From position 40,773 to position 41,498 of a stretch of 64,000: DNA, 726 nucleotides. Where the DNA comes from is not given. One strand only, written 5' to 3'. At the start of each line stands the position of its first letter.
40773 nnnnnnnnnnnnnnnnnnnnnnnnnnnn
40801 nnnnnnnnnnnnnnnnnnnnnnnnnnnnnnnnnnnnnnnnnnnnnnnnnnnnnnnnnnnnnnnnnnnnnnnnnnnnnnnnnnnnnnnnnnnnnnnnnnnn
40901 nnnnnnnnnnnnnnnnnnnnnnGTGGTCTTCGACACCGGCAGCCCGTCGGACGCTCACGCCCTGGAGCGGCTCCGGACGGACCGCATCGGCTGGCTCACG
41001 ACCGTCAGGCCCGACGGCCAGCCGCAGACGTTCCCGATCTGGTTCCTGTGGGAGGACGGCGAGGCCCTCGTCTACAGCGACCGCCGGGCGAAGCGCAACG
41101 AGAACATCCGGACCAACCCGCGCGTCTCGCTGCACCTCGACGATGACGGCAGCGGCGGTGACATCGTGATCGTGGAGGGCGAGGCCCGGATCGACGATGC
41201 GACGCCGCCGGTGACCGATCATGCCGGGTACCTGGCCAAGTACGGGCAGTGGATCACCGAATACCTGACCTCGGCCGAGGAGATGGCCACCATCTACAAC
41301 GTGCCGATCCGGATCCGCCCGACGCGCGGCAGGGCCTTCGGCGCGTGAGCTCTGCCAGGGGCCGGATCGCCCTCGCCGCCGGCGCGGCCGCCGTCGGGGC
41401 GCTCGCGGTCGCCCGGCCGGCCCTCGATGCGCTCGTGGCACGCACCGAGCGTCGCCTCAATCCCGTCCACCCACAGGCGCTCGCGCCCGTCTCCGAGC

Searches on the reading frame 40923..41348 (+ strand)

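Call 32: search_protein_families(library=pfam, proteins=[window:40923-41348:+])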
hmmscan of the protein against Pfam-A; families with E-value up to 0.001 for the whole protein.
window:40923-41348:+ (141 aa): 1 family
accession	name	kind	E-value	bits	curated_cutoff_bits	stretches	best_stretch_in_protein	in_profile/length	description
PF01243.27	PNPOx_N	-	1.6e-17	64.4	28.1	1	12-133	4-113/120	Pyridoxamine 5'-phosphate oxidase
